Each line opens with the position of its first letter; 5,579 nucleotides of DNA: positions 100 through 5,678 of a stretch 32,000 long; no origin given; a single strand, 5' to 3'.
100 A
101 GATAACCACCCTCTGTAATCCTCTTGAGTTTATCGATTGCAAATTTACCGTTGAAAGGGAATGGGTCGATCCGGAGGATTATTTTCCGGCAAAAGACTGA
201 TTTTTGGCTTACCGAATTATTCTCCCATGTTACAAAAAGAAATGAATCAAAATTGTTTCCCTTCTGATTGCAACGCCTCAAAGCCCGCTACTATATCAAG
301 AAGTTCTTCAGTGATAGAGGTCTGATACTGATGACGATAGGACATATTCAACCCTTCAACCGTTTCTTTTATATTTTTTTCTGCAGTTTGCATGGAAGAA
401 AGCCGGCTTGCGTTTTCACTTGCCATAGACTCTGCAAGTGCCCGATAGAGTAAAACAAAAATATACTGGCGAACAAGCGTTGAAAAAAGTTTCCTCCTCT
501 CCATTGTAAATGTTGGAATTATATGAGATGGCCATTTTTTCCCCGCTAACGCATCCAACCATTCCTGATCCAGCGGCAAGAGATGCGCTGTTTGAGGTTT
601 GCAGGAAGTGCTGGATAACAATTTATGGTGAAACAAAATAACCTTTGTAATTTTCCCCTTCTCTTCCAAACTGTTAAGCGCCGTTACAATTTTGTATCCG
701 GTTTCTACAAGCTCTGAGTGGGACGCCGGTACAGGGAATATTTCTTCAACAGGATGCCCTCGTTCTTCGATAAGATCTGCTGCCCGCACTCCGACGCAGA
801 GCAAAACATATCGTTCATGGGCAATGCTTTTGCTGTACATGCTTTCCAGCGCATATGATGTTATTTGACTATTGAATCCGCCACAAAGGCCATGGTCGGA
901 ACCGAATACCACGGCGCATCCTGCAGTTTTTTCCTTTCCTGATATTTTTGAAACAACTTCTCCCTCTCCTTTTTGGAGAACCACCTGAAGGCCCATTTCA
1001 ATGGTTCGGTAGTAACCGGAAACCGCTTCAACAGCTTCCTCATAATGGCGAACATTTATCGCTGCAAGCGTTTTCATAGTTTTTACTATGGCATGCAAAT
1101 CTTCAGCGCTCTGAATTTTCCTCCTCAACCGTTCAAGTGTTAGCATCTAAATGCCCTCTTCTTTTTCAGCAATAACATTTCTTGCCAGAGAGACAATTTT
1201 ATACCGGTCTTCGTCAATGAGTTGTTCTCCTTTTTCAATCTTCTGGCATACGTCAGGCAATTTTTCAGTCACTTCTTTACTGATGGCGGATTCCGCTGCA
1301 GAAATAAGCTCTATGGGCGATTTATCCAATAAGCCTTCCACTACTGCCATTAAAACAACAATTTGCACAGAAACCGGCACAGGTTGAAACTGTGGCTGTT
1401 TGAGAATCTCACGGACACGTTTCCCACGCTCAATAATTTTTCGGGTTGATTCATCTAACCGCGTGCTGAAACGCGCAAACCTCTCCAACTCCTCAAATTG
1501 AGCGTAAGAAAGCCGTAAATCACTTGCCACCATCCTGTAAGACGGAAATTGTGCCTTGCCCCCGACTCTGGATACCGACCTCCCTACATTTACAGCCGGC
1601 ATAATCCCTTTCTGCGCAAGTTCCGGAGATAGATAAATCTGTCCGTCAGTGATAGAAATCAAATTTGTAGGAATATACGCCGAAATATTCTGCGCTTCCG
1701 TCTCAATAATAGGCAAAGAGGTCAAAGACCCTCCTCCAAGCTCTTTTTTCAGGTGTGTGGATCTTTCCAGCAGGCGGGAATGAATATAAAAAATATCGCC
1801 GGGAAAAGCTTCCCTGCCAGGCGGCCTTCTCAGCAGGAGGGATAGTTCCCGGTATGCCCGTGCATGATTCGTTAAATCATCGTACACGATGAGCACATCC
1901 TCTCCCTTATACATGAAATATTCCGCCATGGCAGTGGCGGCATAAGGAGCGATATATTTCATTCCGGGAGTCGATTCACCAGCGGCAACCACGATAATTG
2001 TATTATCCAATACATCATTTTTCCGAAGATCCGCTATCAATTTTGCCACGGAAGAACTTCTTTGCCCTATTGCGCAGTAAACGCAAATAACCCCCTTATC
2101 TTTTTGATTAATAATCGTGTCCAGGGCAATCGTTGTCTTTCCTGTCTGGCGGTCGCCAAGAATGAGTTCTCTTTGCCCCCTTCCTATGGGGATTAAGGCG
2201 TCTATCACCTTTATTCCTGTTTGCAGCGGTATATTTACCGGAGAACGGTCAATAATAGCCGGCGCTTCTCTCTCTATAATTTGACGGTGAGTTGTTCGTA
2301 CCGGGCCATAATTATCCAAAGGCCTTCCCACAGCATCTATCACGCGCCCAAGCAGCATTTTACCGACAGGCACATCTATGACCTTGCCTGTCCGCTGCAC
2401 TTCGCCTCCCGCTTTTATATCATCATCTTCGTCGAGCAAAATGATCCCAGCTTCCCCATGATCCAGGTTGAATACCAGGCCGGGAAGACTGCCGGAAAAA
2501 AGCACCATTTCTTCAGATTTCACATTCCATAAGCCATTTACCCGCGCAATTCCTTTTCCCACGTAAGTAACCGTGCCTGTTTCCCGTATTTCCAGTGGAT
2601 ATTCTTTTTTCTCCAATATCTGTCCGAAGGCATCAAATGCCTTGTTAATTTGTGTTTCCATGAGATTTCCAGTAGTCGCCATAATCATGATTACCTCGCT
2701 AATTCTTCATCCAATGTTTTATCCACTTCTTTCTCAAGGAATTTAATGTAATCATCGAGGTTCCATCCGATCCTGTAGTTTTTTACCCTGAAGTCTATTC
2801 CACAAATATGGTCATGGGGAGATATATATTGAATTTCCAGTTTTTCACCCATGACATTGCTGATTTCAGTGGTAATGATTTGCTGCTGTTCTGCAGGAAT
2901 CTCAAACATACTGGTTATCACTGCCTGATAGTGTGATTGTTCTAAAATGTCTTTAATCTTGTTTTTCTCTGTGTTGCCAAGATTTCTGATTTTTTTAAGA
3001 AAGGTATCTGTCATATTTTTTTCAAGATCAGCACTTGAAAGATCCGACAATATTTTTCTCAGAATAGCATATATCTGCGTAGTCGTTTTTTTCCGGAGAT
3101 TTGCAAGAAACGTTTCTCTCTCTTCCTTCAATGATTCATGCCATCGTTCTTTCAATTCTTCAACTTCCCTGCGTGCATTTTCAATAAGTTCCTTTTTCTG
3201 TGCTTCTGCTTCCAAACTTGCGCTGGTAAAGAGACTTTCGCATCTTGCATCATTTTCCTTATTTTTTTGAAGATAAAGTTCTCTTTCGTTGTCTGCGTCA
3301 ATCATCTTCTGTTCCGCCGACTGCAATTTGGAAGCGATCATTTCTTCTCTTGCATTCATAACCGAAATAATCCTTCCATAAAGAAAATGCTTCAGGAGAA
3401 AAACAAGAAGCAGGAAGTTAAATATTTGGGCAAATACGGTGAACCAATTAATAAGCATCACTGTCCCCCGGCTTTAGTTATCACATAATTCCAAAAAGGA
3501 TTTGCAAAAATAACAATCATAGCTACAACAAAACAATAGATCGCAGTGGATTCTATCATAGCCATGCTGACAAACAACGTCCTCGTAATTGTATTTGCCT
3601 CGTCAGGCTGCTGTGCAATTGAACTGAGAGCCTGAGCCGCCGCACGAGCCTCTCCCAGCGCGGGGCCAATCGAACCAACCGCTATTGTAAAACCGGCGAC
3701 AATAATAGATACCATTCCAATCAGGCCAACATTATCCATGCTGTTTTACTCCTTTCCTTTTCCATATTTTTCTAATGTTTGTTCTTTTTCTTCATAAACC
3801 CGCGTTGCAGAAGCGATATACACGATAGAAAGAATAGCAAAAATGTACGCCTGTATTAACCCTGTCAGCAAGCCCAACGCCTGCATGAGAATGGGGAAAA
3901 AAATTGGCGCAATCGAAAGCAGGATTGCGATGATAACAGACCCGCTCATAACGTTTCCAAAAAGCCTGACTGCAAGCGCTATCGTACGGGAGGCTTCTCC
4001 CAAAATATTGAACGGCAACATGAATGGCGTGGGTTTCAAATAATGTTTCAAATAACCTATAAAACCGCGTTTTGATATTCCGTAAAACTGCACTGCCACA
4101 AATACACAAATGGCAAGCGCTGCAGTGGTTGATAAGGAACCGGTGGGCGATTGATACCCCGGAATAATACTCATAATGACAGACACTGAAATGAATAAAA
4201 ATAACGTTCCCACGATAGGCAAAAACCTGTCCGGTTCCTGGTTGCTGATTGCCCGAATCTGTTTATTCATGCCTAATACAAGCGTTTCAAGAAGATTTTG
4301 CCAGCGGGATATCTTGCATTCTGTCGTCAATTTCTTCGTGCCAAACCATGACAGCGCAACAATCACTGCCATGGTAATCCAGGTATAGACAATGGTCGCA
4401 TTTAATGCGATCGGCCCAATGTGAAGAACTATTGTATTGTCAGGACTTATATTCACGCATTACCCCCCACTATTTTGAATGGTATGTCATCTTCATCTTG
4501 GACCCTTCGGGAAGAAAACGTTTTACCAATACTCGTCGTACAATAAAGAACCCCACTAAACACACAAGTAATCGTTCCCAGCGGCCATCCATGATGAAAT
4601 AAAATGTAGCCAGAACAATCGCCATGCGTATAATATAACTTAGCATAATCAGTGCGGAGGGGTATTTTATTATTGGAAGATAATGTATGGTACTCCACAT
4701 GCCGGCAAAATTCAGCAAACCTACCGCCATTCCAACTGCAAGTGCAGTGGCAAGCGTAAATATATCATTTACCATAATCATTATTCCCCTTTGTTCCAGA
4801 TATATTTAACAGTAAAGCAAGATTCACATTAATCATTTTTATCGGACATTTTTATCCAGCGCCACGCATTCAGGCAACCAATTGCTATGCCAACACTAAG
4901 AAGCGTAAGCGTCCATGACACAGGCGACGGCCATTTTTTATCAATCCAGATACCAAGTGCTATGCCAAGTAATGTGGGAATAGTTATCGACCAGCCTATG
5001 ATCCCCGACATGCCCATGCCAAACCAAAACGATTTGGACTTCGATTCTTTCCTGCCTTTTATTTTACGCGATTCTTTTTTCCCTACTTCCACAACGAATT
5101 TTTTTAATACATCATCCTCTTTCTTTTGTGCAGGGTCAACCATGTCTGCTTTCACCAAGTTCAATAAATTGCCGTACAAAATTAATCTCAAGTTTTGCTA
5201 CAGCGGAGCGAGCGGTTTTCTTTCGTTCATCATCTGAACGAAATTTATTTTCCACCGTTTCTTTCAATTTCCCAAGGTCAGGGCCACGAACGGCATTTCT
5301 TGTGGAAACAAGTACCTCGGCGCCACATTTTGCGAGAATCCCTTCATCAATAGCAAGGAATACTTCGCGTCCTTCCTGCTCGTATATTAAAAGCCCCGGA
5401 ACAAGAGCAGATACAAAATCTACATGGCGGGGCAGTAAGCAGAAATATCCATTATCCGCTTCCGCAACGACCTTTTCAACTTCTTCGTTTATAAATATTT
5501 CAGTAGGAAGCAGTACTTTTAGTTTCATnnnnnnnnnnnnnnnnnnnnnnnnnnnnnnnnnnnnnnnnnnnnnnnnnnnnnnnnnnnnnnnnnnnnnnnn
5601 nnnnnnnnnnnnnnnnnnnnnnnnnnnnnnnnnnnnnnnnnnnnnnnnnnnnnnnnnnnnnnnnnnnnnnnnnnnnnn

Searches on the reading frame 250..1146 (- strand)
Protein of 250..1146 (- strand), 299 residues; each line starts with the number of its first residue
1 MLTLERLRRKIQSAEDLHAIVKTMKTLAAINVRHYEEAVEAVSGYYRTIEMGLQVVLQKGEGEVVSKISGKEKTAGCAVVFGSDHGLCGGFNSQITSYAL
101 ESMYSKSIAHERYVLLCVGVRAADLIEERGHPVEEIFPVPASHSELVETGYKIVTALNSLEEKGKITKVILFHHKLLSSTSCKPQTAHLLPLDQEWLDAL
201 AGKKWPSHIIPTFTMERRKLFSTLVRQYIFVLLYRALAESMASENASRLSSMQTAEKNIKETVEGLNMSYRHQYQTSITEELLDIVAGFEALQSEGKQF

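Call 44: search_protein_families(library=pfam, proteins=[window:250-1146:-], max_evalue=0.00001)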
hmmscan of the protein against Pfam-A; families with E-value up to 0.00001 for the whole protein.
window:250-1146:- (299 aa): 1 family
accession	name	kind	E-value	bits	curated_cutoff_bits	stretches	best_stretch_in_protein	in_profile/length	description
PF00231.24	ATP-synt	-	4e-60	204.4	39.9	1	3-292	1-285/285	ATP synthase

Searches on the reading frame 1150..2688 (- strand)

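Call 44: search_protein_families(library=pfam, proteins=[window:1150-2688:-], max_evalue=0.00001)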
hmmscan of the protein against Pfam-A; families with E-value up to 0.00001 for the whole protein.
window:1150-2688:- (513 aa): 3 families
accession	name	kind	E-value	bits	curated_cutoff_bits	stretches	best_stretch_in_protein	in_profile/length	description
PF00006.31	ATP-synt_ab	-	2.6e-84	282.6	29.5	1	158-373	1-213/213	ATP synthase alpha/beta family, nucleotide-binding domain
PF00306.32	ATP-synt_ab_C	-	5.5e-36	124.1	27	1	380-503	1-124/126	ATP synthase alpha/beta chain, C terminal domain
PF02874.29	ATP-synt_ab_N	-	4.3e-09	37.2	20.9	1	35-101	3-69/69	ATP synthase alpha/beta family, beta-barrel domain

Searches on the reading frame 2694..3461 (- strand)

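Call 44: search_protein_families(library=pfam, proteins=[window:2694-3461:-], max_evalue=0.00001)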
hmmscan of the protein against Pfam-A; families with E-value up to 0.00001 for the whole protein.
window:2694-3461:- (256 aa): 1 family
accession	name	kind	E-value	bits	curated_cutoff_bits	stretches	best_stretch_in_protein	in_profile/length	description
PF00430.23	ATP-synt_B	-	4.2e-18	66.1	28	1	8-138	1-131/132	ATP synthase B/B' CF(0)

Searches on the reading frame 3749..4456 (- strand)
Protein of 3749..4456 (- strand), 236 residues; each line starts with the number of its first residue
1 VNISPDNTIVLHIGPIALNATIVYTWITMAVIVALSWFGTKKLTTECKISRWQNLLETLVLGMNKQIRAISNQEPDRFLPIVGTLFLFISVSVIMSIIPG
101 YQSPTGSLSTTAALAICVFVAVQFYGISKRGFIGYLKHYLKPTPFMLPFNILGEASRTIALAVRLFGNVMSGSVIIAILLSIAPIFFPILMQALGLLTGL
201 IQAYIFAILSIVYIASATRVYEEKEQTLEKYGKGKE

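Call 44: search_protein_families(library=pfam, proteins=[window:3749-4456:-], max_evalue=0.00001)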
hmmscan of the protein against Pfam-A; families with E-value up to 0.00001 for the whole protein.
window:3749-4456:- (236 aa): 1 family
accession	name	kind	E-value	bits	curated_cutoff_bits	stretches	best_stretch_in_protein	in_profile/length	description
PF00119.25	ATP-synt_A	-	3.1e-48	165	33.9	1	22-214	1-216/217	ATP synthase A chain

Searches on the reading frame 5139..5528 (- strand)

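Call 45: search_protein_families(library=pfam, proteins=[window:5139-5528:-], max_evalue=0.00001)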
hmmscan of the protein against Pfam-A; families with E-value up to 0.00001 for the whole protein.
window:5139-5528:- (130 aa): 1 family
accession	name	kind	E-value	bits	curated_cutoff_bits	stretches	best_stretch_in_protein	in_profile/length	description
PF02823.21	ATP-synt_DE_N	-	2.6e-17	63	27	1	1-79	1-80/80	ATP synthase, Delta/Epsilon chain, beta-sandwich domain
